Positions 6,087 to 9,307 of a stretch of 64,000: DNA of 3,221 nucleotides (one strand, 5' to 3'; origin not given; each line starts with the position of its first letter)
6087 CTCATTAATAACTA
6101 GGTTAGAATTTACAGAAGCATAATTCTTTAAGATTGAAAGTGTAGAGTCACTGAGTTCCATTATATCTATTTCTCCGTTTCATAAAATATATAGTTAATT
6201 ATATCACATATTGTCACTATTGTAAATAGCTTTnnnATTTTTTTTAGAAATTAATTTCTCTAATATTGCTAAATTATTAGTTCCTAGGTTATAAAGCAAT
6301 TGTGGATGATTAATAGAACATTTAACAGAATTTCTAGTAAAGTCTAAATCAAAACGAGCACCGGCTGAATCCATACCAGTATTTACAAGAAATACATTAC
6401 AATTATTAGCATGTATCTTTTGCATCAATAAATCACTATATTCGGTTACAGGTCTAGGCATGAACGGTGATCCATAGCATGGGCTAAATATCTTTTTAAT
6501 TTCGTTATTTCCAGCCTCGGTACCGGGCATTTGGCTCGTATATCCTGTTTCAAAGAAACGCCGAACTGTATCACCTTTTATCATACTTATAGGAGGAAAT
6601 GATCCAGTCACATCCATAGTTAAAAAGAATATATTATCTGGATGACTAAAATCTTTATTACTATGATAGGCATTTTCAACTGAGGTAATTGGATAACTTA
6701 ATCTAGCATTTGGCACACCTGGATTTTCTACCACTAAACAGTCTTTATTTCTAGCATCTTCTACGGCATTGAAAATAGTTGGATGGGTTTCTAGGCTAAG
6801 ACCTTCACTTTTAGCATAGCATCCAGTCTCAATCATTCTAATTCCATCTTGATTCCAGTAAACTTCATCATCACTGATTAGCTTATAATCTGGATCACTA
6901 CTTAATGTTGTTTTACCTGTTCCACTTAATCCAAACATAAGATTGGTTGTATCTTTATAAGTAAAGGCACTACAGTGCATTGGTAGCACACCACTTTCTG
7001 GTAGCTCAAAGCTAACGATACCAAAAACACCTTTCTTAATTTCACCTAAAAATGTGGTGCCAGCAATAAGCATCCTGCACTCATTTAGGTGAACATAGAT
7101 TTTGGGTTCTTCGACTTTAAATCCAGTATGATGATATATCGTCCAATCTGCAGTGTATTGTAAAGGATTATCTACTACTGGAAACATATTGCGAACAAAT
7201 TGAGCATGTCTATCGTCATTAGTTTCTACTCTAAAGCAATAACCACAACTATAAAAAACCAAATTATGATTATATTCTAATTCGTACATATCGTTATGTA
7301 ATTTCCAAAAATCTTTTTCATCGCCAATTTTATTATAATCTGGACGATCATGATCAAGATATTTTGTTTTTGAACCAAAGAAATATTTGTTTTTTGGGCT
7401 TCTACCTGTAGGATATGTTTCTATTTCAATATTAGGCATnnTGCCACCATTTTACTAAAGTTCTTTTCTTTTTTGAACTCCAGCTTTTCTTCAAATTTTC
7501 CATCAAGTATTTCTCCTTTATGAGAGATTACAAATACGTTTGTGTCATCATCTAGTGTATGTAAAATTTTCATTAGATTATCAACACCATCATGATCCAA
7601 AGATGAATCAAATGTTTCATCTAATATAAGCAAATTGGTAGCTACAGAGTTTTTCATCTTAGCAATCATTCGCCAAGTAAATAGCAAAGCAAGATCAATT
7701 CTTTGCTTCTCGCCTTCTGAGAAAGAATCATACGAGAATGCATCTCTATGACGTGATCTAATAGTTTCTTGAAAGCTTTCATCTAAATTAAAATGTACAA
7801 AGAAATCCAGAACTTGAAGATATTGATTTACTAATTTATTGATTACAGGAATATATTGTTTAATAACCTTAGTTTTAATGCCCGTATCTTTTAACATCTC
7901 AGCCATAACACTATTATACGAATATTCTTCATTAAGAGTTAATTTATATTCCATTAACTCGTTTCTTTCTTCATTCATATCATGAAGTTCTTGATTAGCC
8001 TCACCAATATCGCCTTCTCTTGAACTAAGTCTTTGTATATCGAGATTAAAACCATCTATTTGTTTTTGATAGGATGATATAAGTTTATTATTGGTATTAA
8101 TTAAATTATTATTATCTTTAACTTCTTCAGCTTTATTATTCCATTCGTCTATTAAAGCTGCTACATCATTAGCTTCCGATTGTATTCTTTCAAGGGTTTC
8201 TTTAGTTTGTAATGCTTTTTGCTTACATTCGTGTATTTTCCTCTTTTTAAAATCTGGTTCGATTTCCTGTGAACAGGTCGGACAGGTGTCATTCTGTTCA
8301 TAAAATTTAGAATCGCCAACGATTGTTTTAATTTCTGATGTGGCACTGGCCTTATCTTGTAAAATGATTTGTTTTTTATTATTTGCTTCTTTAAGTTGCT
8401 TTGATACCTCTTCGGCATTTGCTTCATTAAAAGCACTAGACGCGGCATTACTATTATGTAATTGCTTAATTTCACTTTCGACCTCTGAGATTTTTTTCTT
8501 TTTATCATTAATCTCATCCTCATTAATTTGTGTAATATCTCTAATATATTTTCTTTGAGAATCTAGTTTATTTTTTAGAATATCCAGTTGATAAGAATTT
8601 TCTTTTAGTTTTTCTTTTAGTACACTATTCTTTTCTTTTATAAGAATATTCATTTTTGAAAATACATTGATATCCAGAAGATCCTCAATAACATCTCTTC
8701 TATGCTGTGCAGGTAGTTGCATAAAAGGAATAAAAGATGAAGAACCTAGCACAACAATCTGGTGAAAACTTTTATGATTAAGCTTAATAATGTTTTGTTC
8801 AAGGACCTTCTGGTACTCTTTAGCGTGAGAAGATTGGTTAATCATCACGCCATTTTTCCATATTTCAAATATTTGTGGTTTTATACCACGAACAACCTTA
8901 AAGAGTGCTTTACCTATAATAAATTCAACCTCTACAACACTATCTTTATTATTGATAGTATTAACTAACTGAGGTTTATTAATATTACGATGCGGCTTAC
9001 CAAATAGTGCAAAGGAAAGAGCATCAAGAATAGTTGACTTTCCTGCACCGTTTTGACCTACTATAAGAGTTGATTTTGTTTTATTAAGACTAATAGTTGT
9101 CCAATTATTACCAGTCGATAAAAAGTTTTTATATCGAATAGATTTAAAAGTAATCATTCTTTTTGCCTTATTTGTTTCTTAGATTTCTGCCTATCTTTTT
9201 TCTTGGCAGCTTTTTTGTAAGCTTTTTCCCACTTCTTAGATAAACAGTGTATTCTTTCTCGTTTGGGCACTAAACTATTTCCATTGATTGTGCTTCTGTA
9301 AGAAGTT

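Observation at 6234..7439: ATP-dependent PEP carboxykinase (PckA) homolog inserted into the core replication module between gp45 and gp46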

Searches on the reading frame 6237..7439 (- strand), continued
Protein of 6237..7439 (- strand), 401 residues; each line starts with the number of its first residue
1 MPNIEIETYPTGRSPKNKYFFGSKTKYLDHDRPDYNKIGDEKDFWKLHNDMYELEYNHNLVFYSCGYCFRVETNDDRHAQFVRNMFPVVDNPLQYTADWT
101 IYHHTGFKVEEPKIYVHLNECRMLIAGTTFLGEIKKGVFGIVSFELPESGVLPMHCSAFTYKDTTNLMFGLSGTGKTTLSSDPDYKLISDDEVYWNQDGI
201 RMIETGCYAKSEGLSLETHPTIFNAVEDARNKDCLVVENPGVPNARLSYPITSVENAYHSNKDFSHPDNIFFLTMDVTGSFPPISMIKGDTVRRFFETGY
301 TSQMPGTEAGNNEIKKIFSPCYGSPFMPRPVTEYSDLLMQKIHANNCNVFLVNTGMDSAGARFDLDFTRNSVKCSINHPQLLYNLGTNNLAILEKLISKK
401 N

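Call 64: search_protein_families(library=pfam, proteins=[L088:1225-1926:+, L088:1893-2318:+, L088:2318-3277:+, L088:3277-3810:+, L089:5393-5836:-, L089:4529-5383:-, L089:7372-8064:+, L089:9950-11131:+, L087:3992-4498:+, L087:7153-8106:-], max_evalue=0.001)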
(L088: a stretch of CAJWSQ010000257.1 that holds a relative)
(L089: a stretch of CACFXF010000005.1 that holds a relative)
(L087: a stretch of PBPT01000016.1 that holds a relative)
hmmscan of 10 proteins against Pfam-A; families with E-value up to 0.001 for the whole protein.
L088:1225-1926:+ (234 aa): 2 families
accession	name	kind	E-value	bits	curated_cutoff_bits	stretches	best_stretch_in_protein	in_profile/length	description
PF03332.19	PMM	-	7.2e-22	78.7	22.4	1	31-206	9-195/221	Eukaryotic phosphomannomutase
PF08282.18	Hydrolase_3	-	0.00029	21.1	20.9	0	5-82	2-79/255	haloacid dehalogenase-like hydrolase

L088:1893-2318:+ (142 aa): 2 families
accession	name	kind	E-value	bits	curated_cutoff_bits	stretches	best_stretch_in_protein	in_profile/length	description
PF01467.32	CTP_transf_like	-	1.1e-12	48.8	21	1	14-138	3-133/133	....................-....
PF02569.21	Pantoate_ligase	-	0.00091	18.9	20.7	0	15-47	27-59/268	Pantoate-beta-alanine ligase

L088:2318-3277:+ (320 aa): 3 families
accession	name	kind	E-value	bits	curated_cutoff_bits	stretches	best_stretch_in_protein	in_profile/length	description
PF01555.25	N6_N4_Mtase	-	1.1e-35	124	26.7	1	21-306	1-220/221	DNA methylase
PF03602.21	Cons_hypoth95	-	6.2e-05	23.2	24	0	3-35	96-128/182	Conserved hypothetical protein 95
PF02086.21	MethyltransfD12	-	0.00051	20.3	22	0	256-287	8-40/253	D12 class N6 adenine-specific DNA methyltransferase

L088:3277-3810:+ (178 aa): 1 family
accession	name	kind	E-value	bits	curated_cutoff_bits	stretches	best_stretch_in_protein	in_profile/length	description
PF00156.33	Pribosyltran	-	1.9e-13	50.5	26.3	1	25-147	3-120/158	Phosphoribosyl transferase domain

L089:5393-5836:- (147 aa): 1 family
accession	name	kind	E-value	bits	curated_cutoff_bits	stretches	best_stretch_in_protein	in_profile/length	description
PF07475.17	Hpr_kinase_C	-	6.7e-20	71.8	33.3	1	8-85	6-84/171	HPr Serine kinase C-terminal domain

L089:4529-5383:- (284 aa): 2 families
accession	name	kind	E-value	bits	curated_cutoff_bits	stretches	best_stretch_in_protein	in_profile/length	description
PF22740.1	PapZ_C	-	5.5e-43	146.4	27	1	164-282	2-120/121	RapZ C-terminal domain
PF03668.21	RapZ-like_N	-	2.5e-42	144.8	25.4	1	8-155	2-154/158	RapZ-like N-terminal domain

L089:7372-8064:+ (231 aa): 1 family
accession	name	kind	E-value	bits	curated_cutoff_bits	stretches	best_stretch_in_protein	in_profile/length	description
PF04250.19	DUF429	-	9.7e-33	114.1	23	1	5-204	1-200/214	Protein of unknown function (DUF429)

L089:9950-11131:+ (394 aa): 2 families
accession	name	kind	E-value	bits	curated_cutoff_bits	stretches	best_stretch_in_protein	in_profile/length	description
PF01571.26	GCV_T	-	2.4e-44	152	25.6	1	61-283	30-253/255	Aminomethyltransferase folate-binding domain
PF08669.17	GCV_T_C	-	1.1e-09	38.4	25.9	1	309-384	4-80/80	Glycine cleavage T-protein C-terminal barrel domain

L087:3992-4498:+ (169 aa): 2 families
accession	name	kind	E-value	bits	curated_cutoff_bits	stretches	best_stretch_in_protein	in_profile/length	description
PF14279.12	HNH_5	-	7.8e-16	58.2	27.5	1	87-133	1-47/56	HNH endonuclease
PF01844.29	HNH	-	1.8e-14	54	21.4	1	87-132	1-47/47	HNH endonuclease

L087:7153-8106:- (317 aa): 1 family
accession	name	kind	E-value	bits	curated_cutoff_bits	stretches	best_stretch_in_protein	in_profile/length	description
PF00152.25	tRNA-synt_2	-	2.5e-16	60.1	25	1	12-270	27-292/308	tRNA synthetases class II (D, K and N)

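Call 78: search_protein_families(library=pfam, proteins=[L018:1214-1966:+, L018:1972-2922:+, L018:2926-3885:+, L043:6535-7308:+, L043:7364-8005:+, L043:5575-5937:+, L058:9197-9880:+, L065:9200-9952:+, L039:5069-5716:+, L018:65-892:+], max_evalue=0.001)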
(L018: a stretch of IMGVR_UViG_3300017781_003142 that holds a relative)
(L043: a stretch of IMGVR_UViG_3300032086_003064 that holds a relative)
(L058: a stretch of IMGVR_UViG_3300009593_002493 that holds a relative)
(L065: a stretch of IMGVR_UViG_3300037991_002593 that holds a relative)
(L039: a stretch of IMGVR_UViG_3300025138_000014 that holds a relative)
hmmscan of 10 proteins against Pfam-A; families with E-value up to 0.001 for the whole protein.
L018:1214-1966:+ (251 aa): 2 families
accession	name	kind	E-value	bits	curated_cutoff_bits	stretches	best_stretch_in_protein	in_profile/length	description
PF00984.24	UDPG_MGDP_dh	-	8.2e-19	68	25.4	1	154-244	6-93/94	UDP-glucose/GDP-mannose dehydrogenase family, central domain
PF03721.20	UDPG_MGDP_dh_N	-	1.9e-08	34.5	27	1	38-127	74-178/187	UDP-glucose/GDP-mannose dehydrogenase family, NAD binding domain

L018:1972-2922:+ (317 aa): 4 families
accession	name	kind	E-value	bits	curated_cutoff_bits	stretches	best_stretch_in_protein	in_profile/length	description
PF13793.12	Pribosyltran_N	-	2.6e-54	182.5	25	1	1-117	1-117/117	N-terminal domain of ribose phosphate pyrophosphokinase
PF14572.12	Pribosyl_synth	-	2.3e-28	99.9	27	1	207-316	73-183/184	Phosphoribosyl synthetase-associated domain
PF00156.33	Pribosyltran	-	1.6e-16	60.4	26.3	1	148-263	11-129/158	Phosphoribosyl transferase domain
PF14681.12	UPRTase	-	0.00047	20.1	27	1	208-283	111-186/206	Uracil phosphoribosyltransferase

L018:2926-3885:+ (320 aa): 2 families
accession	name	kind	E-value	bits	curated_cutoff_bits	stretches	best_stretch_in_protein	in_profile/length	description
PF02800.25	Gp_dh_C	-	2e-54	183.9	24.4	1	144-300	1-158/158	Glyceraldehyde 3-phosphate dehydrogenase, C-terminal domain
PF00044.30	Gp_dh_N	-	2.6e-25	89.1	31.7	1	2-90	1-100/101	Glyceraldehyde 3-phosphate dehydrogenase, NAD binding domain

L043:6535-7308:+ (258 aa): 1 family
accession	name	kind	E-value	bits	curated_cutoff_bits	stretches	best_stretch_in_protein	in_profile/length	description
PF00793.26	DAHP_synth_1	-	3.5e-50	170.8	25.5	1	2-250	19-259/270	DAHP synthetase I family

L043:7364-8005:+ (214 aa): 1 family
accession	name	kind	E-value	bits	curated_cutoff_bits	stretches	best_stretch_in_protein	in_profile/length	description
PF02348.25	CTP_transf_3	-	6.9e-12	46.1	22.6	1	2-188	18-217/217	Cytidylyltransferase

L043:5575-5937:+ (121 aa): 1 family
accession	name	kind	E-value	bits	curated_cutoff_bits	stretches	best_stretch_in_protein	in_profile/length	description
PF07883.17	Cupin_2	-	1.5e-07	31.4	27.2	1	26-101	3-68/70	Cupin domain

L058:9197-9880:+ (228 aa): 1 family
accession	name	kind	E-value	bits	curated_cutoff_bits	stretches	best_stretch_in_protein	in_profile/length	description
PF12705.13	PDDEXK_1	-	5.6e-05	23.6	22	1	94-180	83-172/247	PD-(D/E)XK nuclease superfamily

L065:9200-9952:+ (251 aa): 1 family
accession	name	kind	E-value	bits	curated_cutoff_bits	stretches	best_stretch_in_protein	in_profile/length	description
PF05118.21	Asp_Arg_Hydrox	-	1.5e-13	51.3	22.6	1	122-227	47-153/157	Aspartyl/Asparaginyl beta-hydroxylase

L039:5069-5716:+ (216 aa): 1 family
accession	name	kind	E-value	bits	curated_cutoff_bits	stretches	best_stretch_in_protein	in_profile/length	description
PF01755.23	Glyco_transf_25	-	2.3e-08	34.6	24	1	73-106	69-102/199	Glycosyltransferase family 25 (LPS biosynthesis protein)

L018:65-892:+ (276 aa): 1 family
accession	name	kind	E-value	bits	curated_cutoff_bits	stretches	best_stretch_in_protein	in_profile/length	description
PF01384.25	PHO4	-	0.00076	19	33.7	0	173-272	45-145/350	Phosphate transporter family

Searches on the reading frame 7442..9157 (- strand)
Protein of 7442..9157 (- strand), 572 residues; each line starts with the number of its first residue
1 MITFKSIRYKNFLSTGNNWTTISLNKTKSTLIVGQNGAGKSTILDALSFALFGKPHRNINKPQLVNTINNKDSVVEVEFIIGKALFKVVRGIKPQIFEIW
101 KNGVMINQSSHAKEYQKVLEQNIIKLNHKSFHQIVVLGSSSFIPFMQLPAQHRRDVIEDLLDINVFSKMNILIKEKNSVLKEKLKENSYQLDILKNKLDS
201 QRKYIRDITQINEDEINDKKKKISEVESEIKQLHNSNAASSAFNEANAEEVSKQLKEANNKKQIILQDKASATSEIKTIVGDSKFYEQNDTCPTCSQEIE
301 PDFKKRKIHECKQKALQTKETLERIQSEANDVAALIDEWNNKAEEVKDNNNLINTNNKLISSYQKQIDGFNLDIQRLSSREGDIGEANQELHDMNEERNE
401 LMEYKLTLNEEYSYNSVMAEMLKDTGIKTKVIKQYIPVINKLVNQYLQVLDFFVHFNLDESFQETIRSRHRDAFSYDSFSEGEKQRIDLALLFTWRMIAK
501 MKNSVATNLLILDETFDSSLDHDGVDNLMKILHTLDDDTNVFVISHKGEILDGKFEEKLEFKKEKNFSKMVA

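Call 20: search_dna_similar(query=window:7442-9157:-, collection=phages, mode=protein, max_rows=25)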
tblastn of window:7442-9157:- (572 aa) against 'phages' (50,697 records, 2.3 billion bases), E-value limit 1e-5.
Records with a match: 3977; places in all: 3996; records where one place covers at least 80% of the query: 1971.
Best place of each record, by identity: <60% 3977.
By first word of the organism name: Escherichia 804; Salmonella 470; Vibrio 432; Klebsiella 414; Synechococcus 377; Staphylococcus 344; Shigella 93; Bacillus 93; Aeromonas 81; Acinetobacter 72; and 69 more.
By host as written in the record: - 857; Escherichia coli 323; Klebsiella pneumoniae 142; Staphylococcus aureus 112; Synechococcus 107; Salmonella enterica subsp. enterica serovar Enteritidis PT1 60; Salmonella enterica 51; Escherichia coli O157:H7 47; and 807 more.
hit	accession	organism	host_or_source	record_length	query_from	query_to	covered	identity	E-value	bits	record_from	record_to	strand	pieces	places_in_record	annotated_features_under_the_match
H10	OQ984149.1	Phage C48C1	-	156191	1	553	97%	52.0%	0e+0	585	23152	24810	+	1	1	SbcC-like subunit of palindrome specific endonuclease | SbcD-like subunit of palindrome specific endonuclease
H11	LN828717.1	Synechococcus phage S-PM2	-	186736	1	552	97%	48.6%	7e-142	459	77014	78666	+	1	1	gp46: recombination endonuclease subunit | hypothetical protein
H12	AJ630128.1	Synechococcus phage S-PM2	Synechococcus sp. SynWH7803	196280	1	552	97%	48.6%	7e-142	459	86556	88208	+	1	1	gp46: recombination endonuclease subunit | Hypothetical-Protein | belonging to T4-LIKE GC: 142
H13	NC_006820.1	Synechococcus phage S-PM2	Synechococcus sp. SynWH7803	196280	1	552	97%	48.6%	7e-142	459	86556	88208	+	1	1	gp46: SbcC-like subunit of palindrome specific endonuclease | Hypothetical-Protein | belonging to T4-LIKE GC: 142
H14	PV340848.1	Synechococcus phage Sf-CH11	Synechococcus sp. WH8102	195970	1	552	97%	48.5%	7e-146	471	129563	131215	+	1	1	exonuclease | hypothetical protein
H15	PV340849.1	Synechococcus phage Sf-CH1a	Synechococcus sp. WH8102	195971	1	552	97%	48.5%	7e-146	471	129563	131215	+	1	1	exonuclease | hypothetical protein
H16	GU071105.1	Prochlorococcus phage Syn1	Synechococcus sp. WH8101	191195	1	552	97%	48.2%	2e-142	461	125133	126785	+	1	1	gp46: recombination endonuclease subunit | hypothetical protein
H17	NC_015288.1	Prochlorococcus phage Syn1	Synechococcus sp. WH8101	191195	1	552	97%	48.2%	2e-142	461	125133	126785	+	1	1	gp46: SbcC-like subunit of palindrome specific endonuclease | hypothetical protein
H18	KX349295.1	Cyanophage S-RIM44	Synechococcus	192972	1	552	97%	48.2%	2e-142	461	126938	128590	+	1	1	recombination-related endonuclease | hypothetical protein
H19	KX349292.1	Cyanophage S-RIM44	Synechococcus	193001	1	552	97%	48.2%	2e-142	461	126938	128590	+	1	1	recombination-related endonuclease | hypothetical protein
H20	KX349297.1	Cyanophage S-RIM44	Synechococcus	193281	1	552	97%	48.2%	2e-142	461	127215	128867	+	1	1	recombination-related endonuclease | hypothetical protein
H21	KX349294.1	Cyanophage S-RIM44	Synechococcus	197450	1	552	97%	48.2%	2e-142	461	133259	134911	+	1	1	recombination-related endonuclease | hypothetical protein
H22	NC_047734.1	Cyanophage S-RIM44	Synechococcus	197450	1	552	97%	48.2%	2e-142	461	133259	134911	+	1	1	SbcC-like subunit of palindrome specific endonuclease | hypothetical protein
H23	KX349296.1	Cyanophage S-RIM44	Synechococcus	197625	1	552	97%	48.2%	2e-142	461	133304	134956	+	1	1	recombination-related endonuclease | hypothetical protein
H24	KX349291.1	Cyanophage S-RIM44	Synechococcus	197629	1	552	97%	48.2%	2e-142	461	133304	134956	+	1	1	recombination-related endonuclease | hypothetical protein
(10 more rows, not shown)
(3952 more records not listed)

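Call 22: get_annotated_region(hit=H10, flank=6000)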
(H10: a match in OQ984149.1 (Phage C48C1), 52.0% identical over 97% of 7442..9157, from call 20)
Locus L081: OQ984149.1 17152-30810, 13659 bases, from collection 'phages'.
description: Phage C48C1, complete genome.
organism: Phage C48C1 (NCBI taxid 3053735)
taxonomy: Viruses; Duplodnaviria; Heunggongvirae; Uroviricota; Caudoviricetes; Kyanoviridae
host: -; source: -; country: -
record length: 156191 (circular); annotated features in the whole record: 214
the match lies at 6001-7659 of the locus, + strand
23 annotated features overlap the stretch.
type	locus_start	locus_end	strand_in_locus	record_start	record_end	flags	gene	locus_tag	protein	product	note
CDS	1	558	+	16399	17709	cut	-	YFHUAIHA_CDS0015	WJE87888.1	major head protein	-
CDS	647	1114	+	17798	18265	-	-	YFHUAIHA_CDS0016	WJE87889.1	tail tube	-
CDS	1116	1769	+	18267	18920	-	-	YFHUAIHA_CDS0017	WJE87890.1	hypothetical protein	-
CDS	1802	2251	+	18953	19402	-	-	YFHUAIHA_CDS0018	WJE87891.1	UvsY-like recombination mediator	-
CDS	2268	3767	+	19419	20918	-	-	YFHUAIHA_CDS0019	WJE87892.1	DNA helicase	-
CDS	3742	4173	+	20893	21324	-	-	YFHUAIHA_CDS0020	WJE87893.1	hypothetical protein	-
CDS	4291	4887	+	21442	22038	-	-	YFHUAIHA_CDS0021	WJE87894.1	late sigma transcription factor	-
CDS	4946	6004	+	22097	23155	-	-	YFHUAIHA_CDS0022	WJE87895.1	SbcD-like subunit of palindrome specific endonuclease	-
CDS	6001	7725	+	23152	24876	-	-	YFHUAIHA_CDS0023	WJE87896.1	SbcC-like subunit of palindrome specific endonuclease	-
CDS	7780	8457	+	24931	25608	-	-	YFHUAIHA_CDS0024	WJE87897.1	DNA polymerase processivity factor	-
CDS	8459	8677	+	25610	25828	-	-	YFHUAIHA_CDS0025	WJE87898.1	hypothetical protein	-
CDS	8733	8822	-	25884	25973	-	-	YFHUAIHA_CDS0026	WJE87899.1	hypothetical protein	-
CDS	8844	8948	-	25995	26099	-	-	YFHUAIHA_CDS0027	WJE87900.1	hypothetical protein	-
tRNA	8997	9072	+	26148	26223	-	-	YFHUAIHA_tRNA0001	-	tRNA-Thr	-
CDS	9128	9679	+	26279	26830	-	-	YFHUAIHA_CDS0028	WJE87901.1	hypothetical protein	-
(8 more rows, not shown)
